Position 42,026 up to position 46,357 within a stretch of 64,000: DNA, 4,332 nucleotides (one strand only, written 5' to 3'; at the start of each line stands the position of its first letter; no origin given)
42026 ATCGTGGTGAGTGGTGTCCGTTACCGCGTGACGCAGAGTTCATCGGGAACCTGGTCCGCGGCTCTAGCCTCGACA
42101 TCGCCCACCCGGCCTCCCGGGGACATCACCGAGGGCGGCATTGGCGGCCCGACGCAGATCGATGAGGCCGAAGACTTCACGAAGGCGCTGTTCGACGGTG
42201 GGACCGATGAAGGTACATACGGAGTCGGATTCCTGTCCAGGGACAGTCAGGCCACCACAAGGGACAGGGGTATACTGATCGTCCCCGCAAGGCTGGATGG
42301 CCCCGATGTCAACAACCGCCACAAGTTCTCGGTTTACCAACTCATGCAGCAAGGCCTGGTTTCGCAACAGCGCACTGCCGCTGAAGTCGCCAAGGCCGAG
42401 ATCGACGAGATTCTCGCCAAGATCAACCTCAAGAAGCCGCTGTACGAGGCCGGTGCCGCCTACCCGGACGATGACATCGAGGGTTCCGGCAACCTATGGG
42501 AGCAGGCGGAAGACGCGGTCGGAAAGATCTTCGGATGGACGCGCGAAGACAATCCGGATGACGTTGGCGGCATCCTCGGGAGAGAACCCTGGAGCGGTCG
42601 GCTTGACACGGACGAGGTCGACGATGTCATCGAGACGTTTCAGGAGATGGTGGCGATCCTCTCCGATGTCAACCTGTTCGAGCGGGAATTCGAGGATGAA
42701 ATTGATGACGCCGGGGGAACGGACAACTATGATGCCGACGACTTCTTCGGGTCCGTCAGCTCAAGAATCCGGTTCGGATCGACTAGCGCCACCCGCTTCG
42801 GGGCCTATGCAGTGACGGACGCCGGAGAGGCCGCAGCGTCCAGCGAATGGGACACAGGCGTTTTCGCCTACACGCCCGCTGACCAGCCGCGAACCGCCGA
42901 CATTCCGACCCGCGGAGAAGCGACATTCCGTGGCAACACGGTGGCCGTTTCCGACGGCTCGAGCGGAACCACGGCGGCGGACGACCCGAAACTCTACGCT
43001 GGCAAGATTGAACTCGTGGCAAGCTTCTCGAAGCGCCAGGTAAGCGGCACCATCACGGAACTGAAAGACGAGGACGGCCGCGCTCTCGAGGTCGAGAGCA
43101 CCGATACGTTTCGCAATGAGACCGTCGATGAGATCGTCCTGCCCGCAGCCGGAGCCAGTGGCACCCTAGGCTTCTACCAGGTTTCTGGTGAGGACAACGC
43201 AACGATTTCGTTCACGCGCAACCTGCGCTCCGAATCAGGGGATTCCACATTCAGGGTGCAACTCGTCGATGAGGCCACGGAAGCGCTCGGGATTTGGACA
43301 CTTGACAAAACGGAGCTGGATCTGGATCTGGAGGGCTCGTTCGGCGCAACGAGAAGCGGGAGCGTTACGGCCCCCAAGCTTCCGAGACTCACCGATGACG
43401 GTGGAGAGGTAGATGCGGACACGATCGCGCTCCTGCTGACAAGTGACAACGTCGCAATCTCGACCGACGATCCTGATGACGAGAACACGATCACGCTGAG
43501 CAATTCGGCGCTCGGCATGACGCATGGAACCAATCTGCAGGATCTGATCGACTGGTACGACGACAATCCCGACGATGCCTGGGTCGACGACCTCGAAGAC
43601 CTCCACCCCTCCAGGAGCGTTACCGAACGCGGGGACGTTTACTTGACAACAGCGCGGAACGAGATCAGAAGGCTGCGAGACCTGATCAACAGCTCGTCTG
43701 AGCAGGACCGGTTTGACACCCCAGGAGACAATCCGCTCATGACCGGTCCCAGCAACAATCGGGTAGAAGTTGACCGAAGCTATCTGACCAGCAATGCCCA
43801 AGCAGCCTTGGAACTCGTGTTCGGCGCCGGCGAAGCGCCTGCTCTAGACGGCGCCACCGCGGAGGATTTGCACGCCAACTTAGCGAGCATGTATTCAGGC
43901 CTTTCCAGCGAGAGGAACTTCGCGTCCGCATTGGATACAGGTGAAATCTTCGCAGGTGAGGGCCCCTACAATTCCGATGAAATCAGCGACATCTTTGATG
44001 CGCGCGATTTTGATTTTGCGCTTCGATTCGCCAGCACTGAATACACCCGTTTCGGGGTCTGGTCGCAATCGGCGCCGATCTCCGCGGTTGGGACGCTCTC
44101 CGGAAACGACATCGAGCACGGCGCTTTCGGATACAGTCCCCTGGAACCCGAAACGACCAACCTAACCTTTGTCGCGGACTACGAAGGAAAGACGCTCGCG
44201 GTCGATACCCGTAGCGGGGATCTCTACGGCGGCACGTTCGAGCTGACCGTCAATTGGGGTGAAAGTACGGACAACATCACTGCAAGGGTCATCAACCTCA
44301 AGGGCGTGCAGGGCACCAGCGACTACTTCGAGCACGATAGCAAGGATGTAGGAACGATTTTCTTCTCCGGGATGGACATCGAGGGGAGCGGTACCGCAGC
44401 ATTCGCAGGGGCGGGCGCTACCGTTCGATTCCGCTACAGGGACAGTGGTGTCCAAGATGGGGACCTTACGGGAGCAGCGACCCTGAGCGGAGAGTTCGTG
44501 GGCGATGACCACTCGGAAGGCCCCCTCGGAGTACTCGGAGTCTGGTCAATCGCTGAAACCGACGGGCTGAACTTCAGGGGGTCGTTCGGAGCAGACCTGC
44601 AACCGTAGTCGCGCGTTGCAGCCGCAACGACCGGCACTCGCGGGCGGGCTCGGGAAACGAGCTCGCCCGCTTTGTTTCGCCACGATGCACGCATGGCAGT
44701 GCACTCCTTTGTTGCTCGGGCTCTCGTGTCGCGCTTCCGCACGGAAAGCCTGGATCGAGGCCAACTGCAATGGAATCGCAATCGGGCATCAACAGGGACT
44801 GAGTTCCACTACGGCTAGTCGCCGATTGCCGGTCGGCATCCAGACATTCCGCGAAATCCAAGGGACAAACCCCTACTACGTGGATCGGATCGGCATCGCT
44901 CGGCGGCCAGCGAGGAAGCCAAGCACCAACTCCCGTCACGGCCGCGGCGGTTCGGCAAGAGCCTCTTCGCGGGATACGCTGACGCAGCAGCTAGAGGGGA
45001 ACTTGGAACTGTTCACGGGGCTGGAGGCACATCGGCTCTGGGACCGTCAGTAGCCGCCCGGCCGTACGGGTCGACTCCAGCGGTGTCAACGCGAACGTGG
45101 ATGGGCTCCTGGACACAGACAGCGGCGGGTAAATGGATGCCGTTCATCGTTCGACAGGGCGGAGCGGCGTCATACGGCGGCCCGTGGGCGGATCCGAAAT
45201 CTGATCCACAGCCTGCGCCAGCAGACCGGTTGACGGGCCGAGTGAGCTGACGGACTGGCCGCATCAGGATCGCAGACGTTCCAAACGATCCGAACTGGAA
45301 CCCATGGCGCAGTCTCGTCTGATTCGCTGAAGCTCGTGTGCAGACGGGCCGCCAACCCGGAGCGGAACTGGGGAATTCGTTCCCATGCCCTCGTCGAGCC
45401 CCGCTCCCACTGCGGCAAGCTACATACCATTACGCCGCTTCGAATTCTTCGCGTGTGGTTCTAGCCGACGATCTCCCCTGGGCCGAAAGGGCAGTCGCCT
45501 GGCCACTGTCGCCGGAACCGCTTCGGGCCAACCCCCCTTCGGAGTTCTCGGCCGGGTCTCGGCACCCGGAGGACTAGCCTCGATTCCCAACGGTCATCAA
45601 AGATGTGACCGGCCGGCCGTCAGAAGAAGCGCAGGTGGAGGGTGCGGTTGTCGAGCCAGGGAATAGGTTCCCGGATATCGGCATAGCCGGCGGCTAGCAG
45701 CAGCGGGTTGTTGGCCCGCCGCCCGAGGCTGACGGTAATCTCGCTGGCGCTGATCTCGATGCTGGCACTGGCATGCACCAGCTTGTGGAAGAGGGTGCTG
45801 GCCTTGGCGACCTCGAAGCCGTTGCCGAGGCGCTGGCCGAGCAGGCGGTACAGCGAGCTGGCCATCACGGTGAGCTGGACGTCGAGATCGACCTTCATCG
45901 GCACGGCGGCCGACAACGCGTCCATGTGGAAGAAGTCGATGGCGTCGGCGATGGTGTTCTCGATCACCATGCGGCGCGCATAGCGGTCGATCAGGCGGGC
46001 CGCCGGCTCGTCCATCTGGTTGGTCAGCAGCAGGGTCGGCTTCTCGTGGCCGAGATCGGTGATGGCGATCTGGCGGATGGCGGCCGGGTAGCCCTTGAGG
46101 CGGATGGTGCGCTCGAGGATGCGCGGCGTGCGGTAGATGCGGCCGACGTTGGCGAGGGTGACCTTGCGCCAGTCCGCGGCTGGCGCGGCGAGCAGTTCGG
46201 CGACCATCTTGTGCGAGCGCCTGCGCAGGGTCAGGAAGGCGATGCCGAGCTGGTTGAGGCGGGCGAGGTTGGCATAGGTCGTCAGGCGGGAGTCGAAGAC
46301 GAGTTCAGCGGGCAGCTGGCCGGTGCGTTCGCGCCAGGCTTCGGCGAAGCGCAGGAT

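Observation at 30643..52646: Slam-like translocon with two ~150-kDa repeat-bearing TbpB-fold lipoproteins: candidate new class of Slam-dependent surface lipoproteins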

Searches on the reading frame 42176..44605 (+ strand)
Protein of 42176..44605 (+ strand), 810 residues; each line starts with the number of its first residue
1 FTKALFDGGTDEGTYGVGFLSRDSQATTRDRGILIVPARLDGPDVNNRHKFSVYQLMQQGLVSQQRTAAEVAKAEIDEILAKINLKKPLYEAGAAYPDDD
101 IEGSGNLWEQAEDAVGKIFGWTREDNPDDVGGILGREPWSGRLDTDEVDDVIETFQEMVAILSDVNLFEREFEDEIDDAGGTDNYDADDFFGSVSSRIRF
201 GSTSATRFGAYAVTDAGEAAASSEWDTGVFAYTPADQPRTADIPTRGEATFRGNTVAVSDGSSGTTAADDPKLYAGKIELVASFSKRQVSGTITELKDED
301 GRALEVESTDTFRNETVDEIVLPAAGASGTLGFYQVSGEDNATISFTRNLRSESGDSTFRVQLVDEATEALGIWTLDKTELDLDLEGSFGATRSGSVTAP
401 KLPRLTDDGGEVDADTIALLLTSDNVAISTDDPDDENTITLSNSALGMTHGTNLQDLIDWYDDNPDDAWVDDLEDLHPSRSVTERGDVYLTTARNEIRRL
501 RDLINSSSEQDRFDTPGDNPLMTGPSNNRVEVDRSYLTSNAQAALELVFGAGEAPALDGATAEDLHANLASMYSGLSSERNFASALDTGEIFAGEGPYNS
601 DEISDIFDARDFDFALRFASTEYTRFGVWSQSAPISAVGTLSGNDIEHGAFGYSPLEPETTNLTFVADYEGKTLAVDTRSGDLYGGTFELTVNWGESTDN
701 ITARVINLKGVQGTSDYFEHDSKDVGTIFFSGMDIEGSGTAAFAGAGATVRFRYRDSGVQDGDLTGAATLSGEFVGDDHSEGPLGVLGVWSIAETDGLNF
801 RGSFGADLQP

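Call 24: search_solved_structures(query=window:42176-44605:+, max_evalue=10, show_alignments=2)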
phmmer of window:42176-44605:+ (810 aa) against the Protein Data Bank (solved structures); distinct sequences matched with E-value up to 10: 1.
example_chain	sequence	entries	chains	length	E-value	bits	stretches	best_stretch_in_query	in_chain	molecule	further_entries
4xmk_H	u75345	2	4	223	0.51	11.8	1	693-749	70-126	Heavy chain of HIV-1 gp120 V3-specific human monoclonal antibody 2424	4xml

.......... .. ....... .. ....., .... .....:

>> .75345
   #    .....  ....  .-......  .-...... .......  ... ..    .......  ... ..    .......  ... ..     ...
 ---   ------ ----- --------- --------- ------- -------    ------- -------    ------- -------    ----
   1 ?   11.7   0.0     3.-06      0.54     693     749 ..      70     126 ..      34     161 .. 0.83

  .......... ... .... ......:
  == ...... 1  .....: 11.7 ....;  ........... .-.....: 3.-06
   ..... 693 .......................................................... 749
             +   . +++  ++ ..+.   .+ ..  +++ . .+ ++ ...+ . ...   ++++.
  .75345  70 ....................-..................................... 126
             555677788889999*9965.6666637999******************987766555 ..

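Call 39: search_protein_representatives(protein=window:42176-44605:+)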
Query: 810 residues. Proteins with E-value up to 0.001 (for the whole library): 150; up to 1e-10: 108; up to 1e-30: 53. The best 150 are listed.
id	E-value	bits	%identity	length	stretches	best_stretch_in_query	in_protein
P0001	0.0e+00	1368.9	79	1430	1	1-810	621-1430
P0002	1.9e-169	582.1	50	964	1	1-810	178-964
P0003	5.5e-157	540.9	48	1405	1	1-810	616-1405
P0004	5.6e-146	504.5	49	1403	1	1-810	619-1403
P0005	3.0e-137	475.6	50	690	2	125-506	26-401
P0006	5.4e-137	474.8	47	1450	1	9-809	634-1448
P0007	1.8e-136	473.0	47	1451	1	1-810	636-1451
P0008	2.2e-134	466.1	47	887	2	5-504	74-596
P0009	9.3e-129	447.5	45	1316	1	11-810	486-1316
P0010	1.0e-110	387.9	46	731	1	1-682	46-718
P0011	8.4e-92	325.3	64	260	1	558-810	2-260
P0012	4.2e-90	319.7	40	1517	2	45-419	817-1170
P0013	3.4e-89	316.7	40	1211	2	46-413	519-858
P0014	6.0e-88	312.6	43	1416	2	30-415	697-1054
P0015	2.0e-85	304.2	39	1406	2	7-478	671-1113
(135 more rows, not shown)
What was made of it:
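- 40316..44608 (+): Lipoprotein B gene, intact. 1430 aa; mature protein 150 kDa, pI 4.1. 79%-identical 1430-aa relative P0001, call 39.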

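Call 45: search_solved_structures(query=A1, max_evalue=1, show_alignments=3)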
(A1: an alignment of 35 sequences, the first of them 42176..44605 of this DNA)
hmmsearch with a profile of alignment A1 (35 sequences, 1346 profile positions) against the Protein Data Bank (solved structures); distinct sequences matched with E-value up to 1: 2.
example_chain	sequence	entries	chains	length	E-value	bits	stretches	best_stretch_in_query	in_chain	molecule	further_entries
6dlc_A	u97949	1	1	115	0.44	11.3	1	657-744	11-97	Designed protein DHD1:234_A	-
7deg_B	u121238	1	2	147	0.54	11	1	491-544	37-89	Cytochrome oxidase subunit II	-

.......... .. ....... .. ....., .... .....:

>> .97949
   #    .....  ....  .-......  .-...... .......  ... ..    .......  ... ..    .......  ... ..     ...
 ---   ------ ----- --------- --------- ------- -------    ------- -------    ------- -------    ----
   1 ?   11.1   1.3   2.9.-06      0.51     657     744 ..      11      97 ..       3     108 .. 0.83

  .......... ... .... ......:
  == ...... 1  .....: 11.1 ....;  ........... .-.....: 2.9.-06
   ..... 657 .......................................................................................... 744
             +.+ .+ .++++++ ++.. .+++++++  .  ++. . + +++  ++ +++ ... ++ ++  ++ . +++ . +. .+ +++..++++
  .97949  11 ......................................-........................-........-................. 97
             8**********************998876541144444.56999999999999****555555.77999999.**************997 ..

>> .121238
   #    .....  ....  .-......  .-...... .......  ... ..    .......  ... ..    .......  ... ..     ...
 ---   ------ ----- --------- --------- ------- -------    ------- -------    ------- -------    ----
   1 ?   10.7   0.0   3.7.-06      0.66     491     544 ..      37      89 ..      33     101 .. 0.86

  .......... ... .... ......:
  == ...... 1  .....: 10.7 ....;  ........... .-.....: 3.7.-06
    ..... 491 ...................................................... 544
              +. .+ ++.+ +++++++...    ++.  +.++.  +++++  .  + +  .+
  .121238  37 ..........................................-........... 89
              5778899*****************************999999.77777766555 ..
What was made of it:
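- Tried and rejected: phmmer and profile searches of PDB sequences with the lipoprotein gave nothing meaningful (calls 24, 45).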

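Call 46: search_protein_families(library=pfam, alignment_id=A1, max_evalue=0.01)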
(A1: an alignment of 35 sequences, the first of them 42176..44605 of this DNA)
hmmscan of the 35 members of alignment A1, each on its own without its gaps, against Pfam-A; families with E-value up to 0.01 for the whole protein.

A. member 1, window:42176-44605:+ (810 aa): 0 families

B. families by the number of members that match (of 35 scanned): 16 families
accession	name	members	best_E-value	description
PF08794.16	FHBP_C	5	5.2e-06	Factor H binding protein, C-terminal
PF01298.24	TbpB_B_D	5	0.00017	C-lobe and N-lobe beta barrels of Tf-binding protein B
PF04225.17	LysM_OapA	2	4.8e-08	Opacity-associated protein A LysM-like domain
PF13355.12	ARC6-like_IMS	2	0.00069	ARC6-like, IMS domain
PF12860.13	PAS_7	1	0.00015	PAS fold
PF22473.1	PilJ_Pilin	1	0.00019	PilJ, Pilin domain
PF23607.1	WZC_N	1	0.00021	Tyrosine-protein kinase Wzc, N-terminal domain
PF04014.23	MazE_antitoxin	1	0.00035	Antidote-toxin recognition MazE, bacterial antitoxin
PF21965.2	SAMP2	1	0.00059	Small archaeal modifier protein 2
PF01106.22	NifU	1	0.00073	NifU-like domain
PF07831.19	PYNP_C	1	0.003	Pyrimidine nucleoside phosphorylase C-terminal domain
PF14030.11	DUF4245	1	0.0034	Protein of unknown function (DUF4245)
PF05839.16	Apc13p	1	0.004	Apc13p protein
PF22269.2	TagH_SH3-like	1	0.0057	Teichoic acid transporter subunit TagH, SH3-like domain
PF18243.6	BfiI_DBD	1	0.008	Metal-independent restriction enzyme BfiI DNA binding domain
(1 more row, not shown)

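Call 53: predict_structure(alignment_id=A1)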
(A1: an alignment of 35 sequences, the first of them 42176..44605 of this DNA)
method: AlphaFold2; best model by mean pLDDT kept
length: 810 residues; sequences in the alignment: 35
mean_pLDDT: 84.8   pTM: 0.71
mean pLDDT of the five models: 84.8, 83.9, 83.2, 82.4, 81.7
residues with pLDDT >= 90: 383; 70-90: 320; 50-70: 91; < 50: 16
segments of 3 or more residues with pLDDT < 50: 263-267
pLDDT, mean of each block of 10 residues (from residue 1): 56 78 74 84 67 81 91 91 93 91 88 91 88 89 92 95 95 90 85 91 93 83 87 83 88 95 54 96 91 96 91 93 88 86 90 92 91 93 94 85 84 74 57 67 72 48 62 87 89 91 73 62 58 82 89 81 88 93 88 84 91 91 94 86 81 89 85 95 96 79 95 93 94 73 78 92 90 86 91 86 93
secondary structure, 60 per line:
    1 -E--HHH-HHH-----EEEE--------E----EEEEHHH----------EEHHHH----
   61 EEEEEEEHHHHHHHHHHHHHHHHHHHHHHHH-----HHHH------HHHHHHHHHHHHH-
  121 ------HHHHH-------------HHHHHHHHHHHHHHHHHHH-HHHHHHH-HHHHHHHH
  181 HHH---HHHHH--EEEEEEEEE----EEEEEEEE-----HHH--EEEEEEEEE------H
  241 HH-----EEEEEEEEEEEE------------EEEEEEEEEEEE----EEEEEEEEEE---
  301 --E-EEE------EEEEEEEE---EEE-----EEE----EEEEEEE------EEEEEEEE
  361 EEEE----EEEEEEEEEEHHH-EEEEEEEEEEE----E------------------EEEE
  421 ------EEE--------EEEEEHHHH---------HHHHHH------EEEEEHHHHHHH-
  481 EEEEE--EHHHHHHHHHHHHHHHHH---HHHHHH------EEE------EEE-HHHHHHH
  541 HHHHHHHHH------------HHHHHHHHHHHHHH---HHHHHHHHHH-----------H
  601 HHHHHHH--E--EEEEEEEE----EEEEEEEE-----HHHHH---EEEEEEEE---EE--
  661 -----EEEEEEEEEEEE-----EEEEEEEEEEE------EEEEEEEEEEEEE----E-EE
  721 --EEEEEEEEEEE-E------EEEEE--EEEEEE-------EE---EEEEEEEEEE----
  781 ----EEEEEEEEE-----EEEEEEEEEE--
elements in order (helices of 4 or more, strands of 3 or more residues): E17-20 E34-37 H53-56 E61-67 H68-91 H97-100 H107-119 H127-131 H145-163 H165-171 H173-183 H187-191 E194-202 E207-214 E225-233 E248-259 E272-283 E288-297 E305-307 E314-321 E325-327 E333-335 E340-346 E353-364 E369-378 E383-393 E417-420 E427-429 E438-442 H443-446 H456-461 E468-472 H473-479 E481-485 H489-505 H509-514 E521-523 E530-532 H534-549 H562-575 H579-588 H600-607 E613-620 E625-632 H638-642 E646-653 E666-677 E683-693 E700-712 E723-733 E742-746 E749-754 E767-776 E785-793 E799-808
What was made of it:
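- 42356..43354 (+): Lobe 1: acidic helical bundle (residues 681-813) plus TbpB-type beta barrel (814-1013; TRFG at 826, GSFGA at 1007). AF2 model, call 53.
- On Slam-dependent surface lipoprotein / T11SS cargo: The AF2 model has pLDDT 84.8 (call 53).
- On Transferrin-binding protein B proper (TbpB/TbpA system): The regions preceding the barrels are predicted helical (call 53).
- The AF2 model of residues 621-1430 has pLDDT 84.8 and pTM 0.71 (call 53).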

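Call 56: fold_search(model_id=the predicted structure, library=pdb)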
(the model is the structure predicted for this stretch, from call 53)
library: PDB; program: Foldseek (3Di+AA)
matches with E <= 10: 1058; with E <= 0.001: 28
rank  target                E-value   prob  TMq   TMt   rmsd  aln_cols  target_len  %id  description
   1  3hol                  6.1e-10  1.00  0.16  0.25  23.6       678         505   12  The Structure of Intact Ap-TbpB (N and C lobes) (released 2009-10-06)
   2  4o4u_C                1.1e-09  1.00  0.17  0.25  22.4       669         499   11  Crystal structure of the vaccine antigen Transferrin Binding Protein B (TbpB) mutant Trp-176-Ala from Haemophilus para (released 2015-01-14)
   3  4o4u_B                1.1e-09  1.00  0.16  0.24  23.4       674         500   11  Crystal structure of the vaccine antigen Transferrin Binding Protein B (TbpB) mutant Trp-176-Ala from Haemophilus para (released 2015-01-14)
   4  3ve1_A                1.2e-09  1.00  0.17  0.24  25.0       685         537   11  The 2.9 angstrom crystal structure of Transferrin binding protein B (TbpB) from serogroup B M982 Neisseria meningitidi (released 2012-02-22)
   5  4qq1_C                1.7e-09  1.00  0.18  0.26  20.5       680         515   10  Crystal structure of the isotype 1 Transferrin binding protein B (TbpB) from serogroup B Neisseria meningitidis (released 2015-04-01)
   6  3ve1_C                1.8e-09  1.00  0.16  0.24  23.3       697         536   10  The 2.9 angstrom crystal structure of Transferrin binding protein B (TbpB) from serogroup B M982 Neisseria meningitidi (released 2012-02-22)
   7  4o3w_B                2.1e-09  1.00  0.18  0.25  20.2       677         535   10  Crystal structure of the vaccine antigen Transferrin Binding Protein B (TbpB) mutant Tyr-63-Ala from Actinobacillus su (released 2015-01-14)
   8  4o3z                  9.3e-09  1.00  0.17  0.26  20.4       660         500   11  Crystal structure of the vaccine antigen Transferrin Binding Protein B (TbpB) mutant Tyr-95-Ala from Actinobacillus pleu (released 2015-01-14)
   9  4o4u_A                1.0e-08  1.00  0.16  0.24  21.8       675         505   12  Crystal structure of the vaccine antigen Transferrin Binding Protein B (TbpB) mutant Trp-176-Ala from Haemophilus para (released 2015-01-14)
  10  4o3y                  1.9e-08  1.00  0.17  0.26  20.6       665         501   11  Crystal structure of the vaccine antigen Transferrin Binding Protein B (TbpB) mutant Arg-179-Glu from Actinobacillus ple (released 2015-01-14)
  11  9nhq_B                2.4e-08  1.00  0.18  0.25  17.5       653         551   10  The cryo-EM structure of NmTbpA and NmTbpB in a complex (released 2026-03-04)
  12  3pqs                  2.9e-08  1.00  0.17  0.26  21.6       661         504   11  The crystal structures of porcine pathogen ApH87_TbpB (released 2011-02-02)
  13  3ve2_A                3.2e-08  1.00  0.17  0.25  24.5       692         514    9  The 2.1 angstrom crystal structure of Transferrin binding protein B (TbpB) from serogroup B M982 Neisseria meningitidi (released 2012-02-22)
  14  4o3w_A                5.8e-08  1.00  0.18  0.25  20.5       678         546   10  Crystal structure of the vaccine antigen Transferrin Binding Protein B (TbpB) mutant Tyr-63-Ala from Actinobacillus su (released 2015-01-14)
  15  3ve2_B                9.0e-08  1.00  0.16  0.24  24.8       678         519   10  The 2.1 angstrom crystal structure of Transferrin binding protein B (TbpB) from serogroup B M982 Neisseria meningitidi (released 2012-02-22)
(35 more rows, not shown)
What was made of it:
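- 42356..43354 (+): Foldseek, call 56.
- On Slam-dependent surface lipoprotein / T11SS cargo: Foldseek PDB ranks 1-31 are all TbpB, NHBA, fHbp, HpuA or HphA, with probability 0.99-1.00, E from 6e-10 to 3e-3 and TM on the target up to 0.68 (call 56).
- The best E is 6e-10, and TM on the target reaches 0.68 for single barrels (call 56).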

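Call 71: find_encoding_contigs(protein=P0004, flank=10000, max_places=2)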
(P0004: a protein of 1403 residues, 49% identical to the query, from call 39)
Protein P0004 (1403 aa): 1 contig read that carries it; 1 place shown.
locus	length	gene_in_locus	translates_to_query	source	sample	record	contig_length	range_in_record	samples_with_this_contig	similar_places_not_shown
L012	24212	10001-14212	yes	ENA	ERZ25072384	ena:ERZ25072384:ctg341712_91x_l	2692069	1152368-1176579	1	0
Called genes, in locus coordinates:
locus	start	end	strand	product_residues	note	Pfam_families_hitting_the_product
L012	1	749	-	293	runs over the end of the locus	PF14236:DruA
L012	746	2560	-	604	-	PF03050:DDE_Tnp_IS66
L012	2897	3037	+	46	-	-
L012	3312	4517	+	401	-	PF13006:Nterm_IS4, PF01609:DDE_Tnp_1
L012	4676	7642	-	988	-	-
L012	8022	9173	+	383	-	PF13356:Arm-DNA-bind_3, PF22022:Phage_int_M, PF00589:Phage_integrase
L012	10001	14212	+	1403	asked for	-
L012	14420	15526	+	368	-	PF15956:DUF4760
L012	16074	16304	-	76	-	-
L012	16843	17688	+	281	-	-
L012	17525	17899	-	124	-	-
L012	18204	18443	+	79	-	-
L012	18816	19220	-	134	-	-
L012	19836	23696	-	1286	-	-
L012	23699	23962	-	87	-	PF13401:AAA_22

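Call 76: find_related_loci(query=A2, collection=metagenome_contigs, flank=10000)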
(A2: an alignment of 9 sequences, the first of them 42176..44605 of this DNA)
Query A2 (810 aa) in metagenome_contigs; peptide patterns used: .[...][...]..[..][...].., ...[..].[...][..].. (x = any residue, [..] = any of these).
143 stretches matched a pattern; 1 encode a relative of the query (tblastn E <= 1e-3); 1 distinct loci.
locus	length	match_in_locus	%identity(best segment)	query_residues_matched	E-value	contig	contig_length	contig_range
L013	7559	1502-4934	41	1-810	7e-146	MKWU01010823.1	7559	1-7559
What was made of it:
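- Tried and rejected: The narrower alignment found one locus only (call 76).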

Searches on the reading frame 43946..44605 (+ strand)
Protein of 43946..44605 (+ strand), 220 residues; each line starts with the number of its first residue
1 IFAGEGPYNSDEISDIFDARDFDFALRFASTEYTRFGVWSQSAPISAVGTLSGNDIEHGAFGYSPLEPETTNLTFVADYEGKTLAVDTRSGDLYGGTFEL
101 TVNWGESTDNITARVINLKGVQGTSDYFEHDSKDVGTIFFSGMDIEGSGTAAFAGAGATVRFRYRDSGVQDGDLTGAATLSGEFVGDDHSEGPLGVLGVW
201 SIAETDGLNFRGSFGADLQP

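Call 78: find_homologous_proteins(query=window:43946-44605:+, max_evalue=0.001)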
Query window:43946-44605:+ (220 aa): 9 proteins with E <= 0.001 among 709 candidates.
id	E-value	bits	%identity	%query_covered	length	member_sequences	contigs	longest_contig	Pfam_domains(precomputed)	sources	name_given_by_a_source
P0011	2.1e-84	301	65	100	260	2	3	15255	-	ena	-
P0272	1.7e-81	291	63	100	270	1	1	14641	-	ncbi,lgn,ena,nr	ncbi:MAG: hypothetical protein OXH99_22820 [Bryobacterales bacterium]|nr:hypothetical protein [Bryob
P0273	8.9e-60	220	61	80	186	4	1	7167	-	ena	-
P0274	2.6e-49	186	62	70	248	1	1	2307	-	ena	-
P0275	4.4e-47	179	60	70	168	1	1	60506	-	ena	-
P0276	2.9e-43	166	56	70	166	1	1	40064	-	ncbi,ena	-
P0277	3.8e-40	156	45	100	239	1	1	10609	-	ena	-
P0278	5.4e-39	152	59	60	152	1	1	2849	-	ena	-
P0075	6.8e-20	90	54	47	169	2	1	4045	-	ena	-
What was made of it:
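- Tried and rejected: A later run with the last 220 residues found only 9 close hits (call 78).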

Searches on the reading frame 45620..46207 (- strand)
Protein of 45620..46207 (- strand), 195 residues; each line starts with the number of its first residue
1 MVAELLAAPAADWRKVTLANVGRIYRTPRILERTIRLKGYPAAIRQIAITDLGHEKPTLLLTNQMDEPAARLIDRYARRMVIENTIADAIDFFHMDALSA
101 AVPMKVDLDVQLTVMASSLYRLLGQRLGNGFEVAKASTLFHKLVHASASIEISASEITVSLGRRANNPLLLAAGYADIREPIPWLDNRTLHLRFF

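Call 20: search_protein_families(library=pfam, proteins=[window:45620-46207:-], max_evalue=0.01)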
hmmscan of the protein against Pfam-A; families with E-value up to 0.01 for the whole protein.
window:45620-46207:- (195 aa): 2 families
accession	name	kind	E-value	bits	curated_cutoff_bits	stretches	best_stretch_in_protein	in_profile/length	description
PF13701.12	DDE_Tnp_1_4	-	6.5e-05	21.8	34.7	1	57-178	306-430/435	Transposase DDE domain group 1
PF01609.27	DDE_Tnp_1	-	0.00034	20.9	23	1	30-101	129-182/200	Transposase DDE domain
